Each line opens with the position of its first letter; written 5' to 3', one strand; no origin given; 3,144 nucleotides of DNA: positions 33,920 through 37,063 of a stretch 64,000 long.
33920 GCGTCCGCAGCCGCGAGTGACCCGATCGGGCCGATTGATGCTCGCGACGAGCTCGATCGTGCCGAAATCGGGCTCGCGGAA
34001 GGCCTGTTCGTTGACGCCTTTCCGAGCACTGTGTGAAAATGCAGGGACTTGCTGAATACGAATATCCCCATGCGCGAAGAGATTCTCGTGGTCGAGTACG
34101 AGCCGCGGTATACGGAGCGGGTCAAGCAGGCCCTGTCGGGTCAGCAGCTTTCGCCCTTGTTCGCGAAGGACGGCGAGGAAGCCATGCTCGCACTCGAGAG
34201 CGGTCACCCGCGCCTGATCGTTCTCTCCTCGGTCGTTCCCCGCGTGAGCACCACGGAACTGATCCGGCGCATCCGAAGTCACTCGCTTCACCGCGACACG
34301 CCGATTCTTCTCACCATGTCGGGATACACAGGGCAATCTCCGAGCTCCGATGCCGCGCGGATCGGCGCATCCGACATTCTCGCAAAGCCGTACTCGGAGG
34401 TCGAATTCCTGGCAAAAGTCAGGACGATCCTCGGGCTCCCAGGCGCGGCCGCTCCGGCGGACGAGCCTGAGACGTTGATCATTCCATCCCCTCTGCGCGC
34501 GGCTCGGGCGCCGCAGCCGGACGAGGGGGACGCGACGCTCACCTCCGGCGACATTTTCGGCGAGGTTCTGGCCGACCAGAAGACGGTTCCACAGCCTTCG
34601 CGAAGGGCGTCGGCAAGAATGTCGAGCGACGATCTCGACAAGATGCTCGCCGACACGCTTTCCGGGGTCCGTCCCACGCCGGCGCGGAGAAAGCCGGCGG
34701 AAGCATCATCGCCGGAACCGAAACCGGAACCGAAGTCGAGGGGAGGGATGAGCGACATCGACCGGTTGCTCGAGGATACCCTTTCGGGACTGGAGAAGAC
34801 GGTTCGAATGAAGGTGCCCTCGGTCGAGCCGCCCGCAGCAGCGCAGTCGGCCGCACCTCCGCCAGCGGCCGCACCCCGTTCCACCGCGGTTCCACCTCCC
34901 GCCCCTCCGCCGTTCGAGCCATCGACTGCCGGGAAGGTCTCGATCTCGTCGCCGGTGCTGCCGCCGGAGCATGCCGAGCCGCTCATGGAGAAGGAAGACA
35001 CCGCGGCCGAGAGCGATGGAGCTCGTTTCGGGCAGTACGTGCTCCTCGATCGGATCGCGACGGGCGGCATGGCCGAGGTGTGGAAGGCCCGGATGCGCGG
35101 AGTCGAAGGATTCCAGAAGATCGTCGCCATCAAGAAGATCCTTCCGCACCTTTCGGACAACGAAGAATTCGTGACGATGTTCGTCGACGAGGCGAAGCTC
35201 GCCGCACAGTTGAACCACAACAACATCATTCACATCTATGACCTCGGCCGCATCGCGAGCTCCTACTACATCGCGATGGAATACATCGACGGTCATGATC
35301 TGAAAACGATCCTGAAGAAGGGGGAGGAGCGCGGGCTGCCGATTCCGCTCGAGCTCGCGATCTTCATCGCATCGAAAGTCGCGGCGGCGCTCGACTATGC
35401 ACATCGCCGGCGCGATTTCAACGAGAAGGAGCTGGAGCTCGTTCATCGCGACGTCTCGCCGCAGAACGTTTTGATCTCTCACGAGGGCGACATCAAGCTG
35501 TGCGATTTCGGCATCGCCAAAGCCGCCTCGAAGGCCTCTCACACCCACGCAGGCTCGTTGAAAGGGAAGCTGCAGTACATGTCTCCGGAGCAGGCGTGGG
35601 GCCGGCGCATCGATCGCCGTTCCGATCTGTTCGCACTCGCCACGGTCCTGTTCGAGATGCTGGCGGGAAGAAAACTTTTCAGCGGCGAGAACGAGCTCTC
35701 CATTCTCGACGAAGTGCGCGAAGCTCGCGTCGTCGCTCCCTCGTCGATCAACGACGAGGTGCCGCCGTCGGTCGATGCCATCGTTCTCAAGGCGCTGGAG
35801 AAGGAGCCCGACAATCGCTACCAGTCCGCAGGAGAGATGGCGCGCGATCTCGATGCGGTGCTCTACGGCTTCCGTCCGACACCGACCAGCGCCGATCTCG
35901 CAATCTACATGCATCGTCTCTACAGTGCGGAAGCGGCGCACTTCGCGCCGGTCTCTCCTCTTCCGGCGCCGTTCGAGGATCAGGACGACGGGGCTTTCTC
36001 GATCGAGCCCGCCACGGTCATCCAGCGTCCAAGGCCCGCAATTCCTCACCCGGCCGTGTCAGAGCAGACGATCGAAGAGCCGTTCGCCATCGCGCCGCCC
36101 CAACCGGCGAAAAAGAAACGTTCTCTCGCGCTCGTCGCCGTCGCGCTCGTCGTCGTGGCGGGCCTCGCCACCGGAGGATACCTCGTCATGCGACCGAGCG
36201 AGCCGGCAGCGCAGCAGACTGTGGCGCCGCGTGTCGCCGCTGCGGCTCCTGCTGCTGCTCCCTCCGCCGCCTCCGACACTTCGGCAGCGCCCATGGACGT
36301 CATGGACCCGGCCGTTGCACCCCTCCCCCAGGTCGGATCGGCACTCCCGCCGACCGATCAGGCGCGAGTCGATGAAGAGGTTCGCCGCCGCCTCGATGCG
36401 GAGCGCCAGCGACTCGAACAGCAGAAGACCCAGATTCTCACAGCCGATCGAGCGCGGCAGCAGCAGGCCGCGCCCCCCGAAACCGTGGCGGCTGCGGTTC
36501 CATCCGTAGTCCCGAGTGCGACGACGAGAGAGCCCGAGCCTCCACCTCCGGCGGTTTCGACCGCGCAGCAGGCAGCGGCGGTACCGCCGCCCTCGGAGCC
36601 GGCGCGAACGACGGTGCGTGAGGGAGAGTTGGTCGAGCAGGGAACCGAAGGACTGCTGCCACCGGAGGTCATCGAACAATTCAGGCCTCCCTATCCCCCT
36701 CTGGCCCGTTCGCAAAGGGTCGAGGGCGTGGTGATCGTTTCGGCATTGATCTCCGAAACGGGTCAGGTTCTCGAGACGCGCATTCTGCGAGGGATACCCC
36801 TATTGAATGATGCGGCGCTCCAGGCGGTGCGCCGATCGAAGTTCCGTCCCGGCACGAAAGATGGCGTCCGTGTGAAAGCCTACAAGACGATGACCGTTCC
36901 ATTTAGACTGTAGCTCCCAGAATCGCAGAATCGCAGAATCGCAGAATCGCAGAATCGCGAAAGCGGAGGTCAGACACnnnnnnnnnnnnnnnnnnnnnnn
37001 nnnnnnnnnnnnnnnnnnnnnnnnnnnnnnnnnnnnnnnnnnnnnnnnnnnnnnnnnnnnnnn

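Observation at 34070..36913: Ser/Thr-kinase-like protein carrying a periplasmic TonB C-terminal domain next to a TonB-dependent receptor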

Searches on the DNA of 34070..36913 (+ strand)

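Call 79: search_rna_families(sources=[L031, L040, L060, L008, L014, L023], threshold=gathering)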
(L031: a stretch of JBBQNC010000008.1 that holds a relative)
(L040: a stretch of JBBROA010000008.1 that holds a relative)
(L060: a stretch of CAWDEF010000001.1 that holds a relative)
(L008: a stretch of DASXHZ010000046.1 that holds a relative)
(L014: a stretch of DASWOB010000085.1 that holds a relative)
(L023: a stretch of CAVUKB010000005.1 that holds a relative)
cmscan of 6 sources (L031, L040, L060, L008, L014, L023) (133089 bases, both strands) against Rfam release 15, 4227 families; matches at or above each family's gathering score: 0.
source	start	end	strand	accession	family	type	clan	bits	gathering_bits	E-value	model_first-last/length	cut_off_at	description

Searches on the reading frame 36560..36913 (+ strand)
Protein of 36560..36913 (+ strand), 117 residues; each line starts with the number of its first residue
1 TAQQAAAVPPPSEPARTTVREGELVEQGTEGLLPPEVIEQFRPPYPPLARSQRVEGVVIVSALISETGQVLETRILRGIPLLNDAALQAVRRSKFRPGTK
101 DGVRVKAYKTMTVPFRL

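Call 46: search_solved_structures(query=window:36560-36913:+, max_evalue=0.01, show_alignments=2)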
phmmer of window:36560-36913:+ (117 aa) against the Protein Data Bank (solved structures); distinct sequences matched with E-value up to 0.01: 10.
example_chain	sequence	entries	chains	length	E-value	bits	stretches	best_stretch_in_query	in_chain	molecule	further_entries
2k9k_A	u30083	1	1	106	1.9e-05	27.9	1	40-116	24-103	TonB2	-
5lw8_A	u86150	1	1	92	0.00049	23.4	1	42-104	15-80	Protein TonB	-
6sly_A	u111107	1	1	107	0.00054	23.3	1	40-103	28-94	Protein TonB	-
9ddz_A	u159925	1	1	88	0.002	21.4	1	42-98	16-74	Protein TonB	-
1u07_A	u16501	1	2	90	0.0023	21.2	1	35-100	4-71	TonB protein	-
1xx3_A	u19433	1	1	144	0.0026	21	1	29-100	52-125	TonB protein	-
2gsk_B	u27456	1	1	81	0.0028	20.9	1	35-100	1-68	protein TONB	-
9dc4_T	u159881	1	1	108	0.0035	20.7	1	42-98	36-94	Protein TonB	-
6i97_D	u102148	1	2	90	0.0035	20.6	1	42-109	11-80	Protein TonB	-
6fip_A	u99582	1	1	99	0.0039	20.5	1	42-109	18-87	Protein TonB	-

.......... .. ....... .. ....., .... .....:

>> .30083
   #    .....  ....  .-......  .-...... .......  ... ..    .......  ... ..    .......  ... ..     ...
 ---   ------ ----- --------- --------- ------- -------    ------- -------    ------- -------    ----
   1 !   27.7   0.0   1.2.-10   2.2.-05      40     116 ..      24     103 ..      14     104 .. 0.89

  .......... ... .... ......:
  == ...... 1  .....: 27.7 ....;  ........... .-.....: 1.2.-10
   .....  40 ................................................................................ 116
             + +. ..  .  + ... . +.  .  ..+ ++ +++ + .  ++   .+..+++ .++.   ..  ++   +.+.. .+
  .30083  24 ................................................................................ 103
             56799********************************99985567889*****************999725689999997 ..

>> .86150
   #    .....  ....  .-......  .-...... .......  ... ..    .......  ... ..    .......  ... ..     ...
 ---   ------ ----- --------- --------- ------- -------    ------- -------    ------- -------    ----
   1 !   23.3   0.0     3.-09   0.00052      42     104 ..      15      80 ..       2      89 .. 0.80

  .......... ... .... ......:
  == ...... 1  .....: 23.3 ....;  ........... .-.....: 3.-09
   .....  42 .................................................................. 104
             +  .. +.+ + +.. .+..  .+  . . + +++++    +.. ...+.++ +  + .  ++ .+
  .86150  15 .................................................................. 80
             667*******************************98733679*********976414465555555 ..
